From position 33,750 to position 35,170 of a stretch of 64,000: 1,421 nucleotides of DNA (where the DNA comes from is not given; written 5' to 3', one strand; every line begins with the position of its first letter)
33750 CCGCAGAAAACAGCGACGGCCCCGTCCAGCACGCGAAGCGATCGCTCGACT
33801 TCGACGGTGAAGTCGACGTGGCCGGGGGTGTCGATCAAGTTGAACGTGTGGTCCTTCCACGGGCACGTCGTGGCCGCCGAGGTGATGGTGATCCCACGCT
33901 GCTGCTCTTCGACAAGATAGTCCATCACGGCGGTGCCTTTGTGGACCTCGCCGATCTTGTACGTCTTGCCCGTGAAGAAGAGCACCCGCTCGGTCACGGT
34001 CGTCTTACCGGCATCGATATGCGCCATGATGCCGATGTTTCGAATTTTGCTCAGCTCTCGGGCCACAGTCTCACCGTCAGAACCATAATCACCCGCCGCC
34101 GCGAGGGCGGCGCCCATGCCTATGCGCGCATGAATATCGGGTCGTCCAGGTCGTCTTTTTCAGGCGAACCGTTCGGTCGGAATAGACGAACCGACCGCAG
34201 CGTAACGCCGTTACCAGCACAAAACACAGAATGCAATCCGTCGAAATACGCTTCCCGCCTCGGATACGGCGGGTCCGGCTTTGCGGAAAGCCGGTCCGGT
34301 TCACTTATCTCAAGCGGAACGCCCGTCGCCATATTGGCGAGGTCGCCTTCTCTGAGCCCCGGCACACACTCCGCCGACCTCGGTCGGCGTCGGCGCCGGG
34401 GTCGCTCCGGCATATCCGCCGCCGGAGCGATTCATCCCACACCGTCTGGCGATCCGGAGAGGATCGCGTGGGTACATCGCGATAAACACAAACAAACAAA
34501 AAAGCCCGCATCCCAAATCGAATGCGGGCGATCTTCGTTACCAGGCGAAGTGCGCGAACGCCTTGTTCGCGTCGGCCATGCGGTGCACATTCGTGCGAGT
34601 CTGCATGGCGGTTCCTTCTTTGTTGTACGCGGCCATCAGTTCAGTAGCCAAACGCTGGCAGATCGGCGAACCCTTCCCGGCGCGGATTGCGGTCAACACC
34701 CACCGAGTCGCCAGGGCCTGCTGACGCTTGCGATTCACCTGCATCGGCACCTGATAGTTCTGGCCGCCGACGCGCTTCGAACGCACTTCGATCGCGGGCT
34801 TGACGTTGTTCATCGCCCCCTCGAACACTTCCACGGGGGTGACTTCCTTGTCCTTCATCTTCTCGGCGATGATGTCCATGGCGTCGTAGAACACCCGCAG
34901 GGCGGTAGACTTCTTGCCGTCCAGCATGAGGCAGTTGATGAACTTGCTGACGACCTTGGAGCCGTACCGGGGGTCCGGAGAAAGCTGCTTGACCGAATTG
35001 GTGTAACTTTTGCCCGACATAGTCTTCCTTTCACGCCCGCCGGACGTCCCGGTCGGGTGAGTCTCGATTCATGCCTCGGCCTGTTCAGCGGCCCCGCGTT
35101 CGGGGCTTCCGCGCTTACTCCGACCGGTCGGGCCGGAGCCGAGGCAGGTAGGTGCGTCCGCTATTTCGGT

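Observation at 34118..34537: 420-nt hairpin-dense spacer with an intrinsic terminator between rpsG and fusA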

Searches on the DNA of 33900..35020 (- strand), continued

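Call 29: search_rna_families(sources=[L098, L111, L115, L130, L099, L033, L093, L105], threshold=evalue, max_evalue=1)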
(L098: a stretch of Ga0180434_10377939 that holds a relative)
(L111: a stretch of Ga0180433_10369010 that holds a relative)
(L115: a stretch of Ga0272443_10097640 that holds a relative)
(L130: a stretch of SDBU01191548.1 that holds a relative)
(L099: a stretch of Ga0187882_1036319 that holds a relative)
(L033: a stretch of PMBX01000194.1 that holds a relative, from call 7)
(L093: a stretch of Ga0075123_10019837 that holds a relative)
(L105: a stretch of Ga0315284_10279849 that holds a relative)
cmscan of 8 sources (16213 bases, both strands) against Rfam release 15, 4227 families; matches with E-value up to 1: 1.
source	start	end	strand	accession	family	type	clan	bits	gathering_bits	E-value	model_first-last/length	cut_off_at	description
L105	1781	1872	+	RF00719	mir-326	Gene; miRNA;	-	29.5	66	0.031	1-95/95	no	mir-326 microRNA precursor family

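Call 60: search_with_rna_model(model_id=R1, source=L132, max_evalue=10, filters=off)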
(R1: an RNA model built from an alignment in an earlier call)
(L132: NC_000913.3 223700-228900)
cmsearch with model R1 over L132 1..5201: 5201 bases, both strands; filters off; matches with E-value up to 10: 18.
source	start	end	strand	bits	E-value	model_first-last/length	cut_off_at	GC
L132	3489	3525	+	4.6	0.42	116-155/220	no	0.65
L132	2186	2207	-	4.3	0.52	79-100/220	no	0.5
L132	441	477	+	2.9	1.1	114-157/220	no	0.65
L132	1610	1621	+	2.4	1.4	178-189/220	no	0.33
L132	1531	1603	+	1.3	2.8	1-220/220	no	0.51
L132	3046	3076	+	1.1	3.1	1-220/220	no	0.58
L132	1981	2004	+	0.7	3.8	79-102/220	no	0.38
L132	1202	1233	-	0.3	4.9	121-154/220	no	0.69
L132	1580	1597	-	0.1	5.4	197-214/220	no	0.72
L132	15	59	-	-0.3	6.8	112-159/220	no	0.31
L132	2726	2752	-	-0.3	6.9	1-220/220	no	0.56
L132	4490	4517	+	-0.4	7.1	1-220/220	no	0.5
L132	4519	4540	-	-0.5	7.8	1-220/220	no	0.5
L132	973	1002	-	-0.7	8.3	121-152/220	no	0.47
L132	2054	2085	-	-0.7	8.3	1-220/220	no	0.5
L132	916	953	+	-0.7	8.5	120-154/220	no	0.63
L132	2468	2501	+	-0.8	8.8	1-220/220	no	0.53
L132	1328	1350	-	-0.8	8.9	1-220/220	no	0.7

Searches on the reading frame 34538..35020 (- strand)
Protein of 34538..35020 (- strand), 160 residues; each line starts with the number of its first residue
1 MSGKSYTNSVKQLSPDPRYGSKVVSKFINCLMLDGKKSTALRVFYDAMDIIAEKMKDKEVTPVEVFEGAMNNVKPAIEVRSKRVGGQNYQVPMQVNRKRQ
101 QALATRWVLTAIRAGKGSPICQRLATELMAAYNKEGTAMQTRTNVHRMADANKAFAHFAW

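Call 7: find_related_loci(query=window:34538-35020:-, collection=genome_contigs, flank=4000)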
Query window:34538-35020:- (160 aa) in genome_contigs; peptide patterns used: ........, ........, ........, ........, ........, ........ (x = any residue, [..] = any of these).
544 stretches matched a pattern; 476 encode a relative of the query (tblastn E <= 1e-3); the best 80 are kept; 80 distinct loci.
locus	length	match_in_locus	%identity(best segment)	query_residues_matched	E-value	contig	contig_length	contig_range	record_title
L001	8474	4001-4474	81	1-160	2e-88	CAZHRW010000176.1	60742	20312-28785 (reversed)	MAG TPA_asm: uncultured Planctomycetales bacterium isolate SRP067234_co1_288 genome assembly, contig: k99_404535, whole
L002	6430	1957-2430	79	1-160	4e-88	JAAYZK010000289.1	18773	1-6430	MAG: Planctomycetota bacterium isolate AS06rmzACSIP_316 339416_AS06, whole genome shotgun sequence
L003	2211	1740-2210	81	1-159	6e-90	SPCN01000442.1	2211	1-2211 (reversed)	MAG: Chrysiogenales bacterium isolate das_tool.metabat2.18 k141_1195866, whole genome shotgun sequence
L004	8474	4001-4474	77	1-160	2e-82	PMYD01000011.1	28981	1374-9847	MAG: Phycisphaerales bacterium isolate fen_1343 73.20110800_E2D.35_contig_6801, whole genome shotgun sequence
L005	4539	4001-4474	75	1-160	1e-81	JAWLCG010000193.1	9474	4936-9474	MAG: Phycisphaerae bacterium isolate 15dZY3.bin.36 NODE_7316_length_9474_cov_3.878827, whole genome shotgun sequence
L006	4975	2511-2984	75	1-160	2e-81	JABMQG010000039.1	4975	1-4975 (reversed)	MAG: Planctomycetota bacterium isolate bin.536 k141_522698, whole genome shotgun sequence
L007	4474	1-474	73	1-160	7e-78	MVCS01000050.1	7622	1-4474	MAG: Planctomycetales bacterium 4484_123 ex4484_123_scaffold_8810, whole genome shotgun sequence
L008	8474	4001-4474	73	1-160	4e-77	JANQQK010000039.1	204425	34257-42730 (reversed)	MAG: Phycisphaerae bacterium isolate IP29b_bin.25 k99_3314380, whole genome shotgun sequence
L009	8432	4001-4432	80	15-160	2e-76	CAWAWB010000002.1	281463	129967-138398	MAG: uncultured Phycisphaerales bacterium isolate MFD04492.bin.2.132 genome assembly, contig: contig_25718, whole genome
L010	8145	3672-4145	71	1-160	3e-75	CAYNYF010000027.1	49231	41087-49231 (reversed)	MAG TPA_asm: uncultured Planctomycetaceae bacterium isolate SRP214966_co5_363 genome assembly, contig: NODE_353_length_4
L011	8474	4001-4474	69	1-160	2e-75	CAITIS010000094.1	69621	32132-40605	MAG: uncultured planctomycete isolate AlinenLipids_bin-9348 genome assembly, contig: bin-9348:094/159, whole genome shot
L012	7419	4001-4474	70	1-160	1e-74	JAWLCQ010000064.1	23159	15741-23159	MAG: Phycisphaerae bacterium isolate 15dZY3.bin.65 NODE_2618_length_23159_cov_6.290286, whole genome shotgun sequence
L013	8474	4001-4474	68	1-160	1e-74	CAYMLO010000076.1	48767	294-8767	MAG TPA_asm: uncultured Planctomycetales bacterium isolate binchicken_co334_152 genome assembly, contig: NODE_1064_lengt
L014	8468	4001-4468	71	3-160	1e-74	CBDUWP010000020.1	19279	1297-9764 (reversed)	MAG TPA_asm: uncultured bacterium isolate SRR22302365_metabat2_25 genome assembly, contig: ERZ25074835.1683, whole genom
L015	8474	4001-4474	71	1-160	2e-74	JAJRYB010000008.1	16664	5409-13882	MAG: Planctomycetota bacterium isolate Dive96_bin3.224 k141_370986, whole genome shotgun sequence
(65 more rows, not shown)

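Call 44: find_encoding_contigs(protein=window:34538-35020:-, flank=3000, max_places=4)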
Protein window:34538-35020:- (160 aa): 2 contigs read that carry it; 2 places shown.
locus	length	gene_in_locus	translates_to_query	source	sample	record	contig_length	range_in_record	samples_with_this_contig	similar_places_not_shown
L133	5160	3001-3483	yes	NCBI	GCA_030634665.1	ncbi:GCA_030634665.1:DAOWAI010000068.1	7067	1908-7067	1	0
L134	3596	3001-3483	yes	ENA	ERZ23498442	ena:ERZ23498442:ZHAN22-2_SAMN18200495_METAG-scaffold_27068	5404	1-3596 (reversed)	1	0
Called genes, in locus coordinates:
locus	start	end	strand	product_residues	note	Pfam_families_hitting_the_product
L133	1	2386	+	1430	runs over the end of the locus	?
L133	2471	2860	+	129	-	PF00164:Ribosom_S12_S23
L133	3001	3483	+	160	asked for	PF00177:Ribosomal_S7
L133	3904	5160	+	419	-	?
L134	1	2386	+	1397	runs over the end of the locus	?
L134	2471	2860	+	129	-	PF00164:Ribosom_S12_S23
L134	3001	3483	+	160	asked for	PF00177:Ribosomal_S7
